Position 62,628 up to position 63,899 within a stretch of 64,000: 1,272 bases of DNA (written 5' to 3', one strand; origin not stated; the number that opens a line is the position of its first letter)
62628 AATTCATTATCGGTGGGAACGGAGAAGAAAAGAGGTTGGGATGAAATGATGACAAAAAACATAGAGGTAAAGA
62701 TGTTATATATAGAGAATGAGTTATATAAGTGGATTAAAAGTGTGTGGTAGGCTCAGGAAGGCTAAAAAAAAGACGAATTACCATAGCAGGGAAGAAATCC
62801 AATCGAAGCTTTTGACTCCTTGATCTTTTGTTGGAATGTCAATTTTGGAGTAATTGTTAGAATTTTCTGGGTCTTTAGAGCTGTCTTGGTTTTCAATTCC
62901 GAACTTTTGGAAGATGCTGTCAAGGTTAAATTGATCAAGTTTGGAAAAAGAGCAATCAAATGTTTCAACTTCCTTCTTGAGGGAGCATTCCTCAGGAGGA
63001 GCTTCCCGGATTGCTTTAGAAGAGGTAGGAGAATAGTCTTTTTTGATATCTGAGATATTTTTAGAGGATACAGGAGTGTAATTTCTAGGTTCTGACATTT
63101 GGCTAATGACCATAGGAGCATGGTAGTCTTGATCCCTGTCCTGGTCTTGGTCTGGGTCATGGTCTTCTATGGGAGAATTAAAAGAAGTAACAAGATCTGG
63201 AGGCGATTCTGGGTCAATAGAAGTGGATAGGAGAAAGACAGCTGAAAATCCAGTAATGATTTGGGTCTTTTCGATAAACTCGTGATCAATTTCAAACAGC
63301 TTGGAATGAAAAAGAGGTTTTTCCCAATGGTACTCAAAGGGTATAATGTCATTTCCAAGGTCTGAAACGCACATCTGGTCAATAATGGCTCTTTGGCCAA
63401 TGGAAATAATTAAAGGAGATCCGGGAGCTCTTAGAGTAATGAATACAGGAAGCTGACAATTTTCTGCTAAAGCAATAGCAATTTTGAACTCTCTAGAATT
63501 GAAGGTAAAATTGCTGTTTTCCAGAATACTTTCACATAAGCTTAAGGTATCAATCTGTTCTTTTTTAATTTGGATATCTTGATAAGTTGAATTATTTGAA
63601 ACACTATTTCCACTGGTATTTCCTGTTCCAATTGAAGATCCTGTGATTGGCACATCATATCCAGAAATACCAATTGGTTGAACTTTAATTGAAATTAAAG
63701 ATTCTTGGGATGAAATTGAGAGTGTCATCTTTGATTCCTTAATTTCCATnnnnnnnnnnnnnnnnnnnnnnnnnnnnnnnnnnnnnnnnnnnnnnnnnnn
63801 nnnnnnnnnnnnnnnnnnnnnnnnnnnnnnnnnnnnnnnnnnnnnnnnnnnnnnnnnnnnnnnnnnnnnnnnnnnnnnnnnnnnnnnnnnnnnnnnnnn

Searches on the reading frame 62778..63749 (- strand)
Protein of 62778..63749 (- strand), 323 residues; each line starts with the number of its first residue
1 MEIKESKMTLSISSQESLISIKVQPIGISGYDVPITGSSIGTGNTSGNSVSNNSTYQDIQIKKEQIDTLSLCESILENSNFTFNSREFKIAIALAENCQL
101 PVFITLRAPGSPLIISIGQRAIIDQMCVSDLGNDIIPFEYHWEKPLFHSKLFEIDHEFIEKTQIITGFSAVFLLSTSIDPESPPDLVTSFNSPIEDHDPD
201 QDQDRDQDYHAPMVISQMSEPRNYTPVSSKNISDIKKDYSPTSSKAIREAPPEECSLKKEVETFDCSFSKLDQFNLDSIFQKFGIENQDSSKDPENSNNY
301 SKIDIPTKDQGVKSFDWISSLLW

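Call 43: search_protein_families(library=pfam, proteins=[window:62778-63749:-], max_evalue=0.01)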
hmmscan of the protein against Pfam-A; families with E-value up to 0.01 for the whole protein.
window:62778-63749:- (323 aa): 1 family
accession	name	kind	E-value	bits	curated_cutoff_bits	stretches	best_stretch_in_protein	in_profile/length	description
PF04139.18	Rad9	-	1.2e-07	31.9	25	1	44-127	168-248/253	Rad9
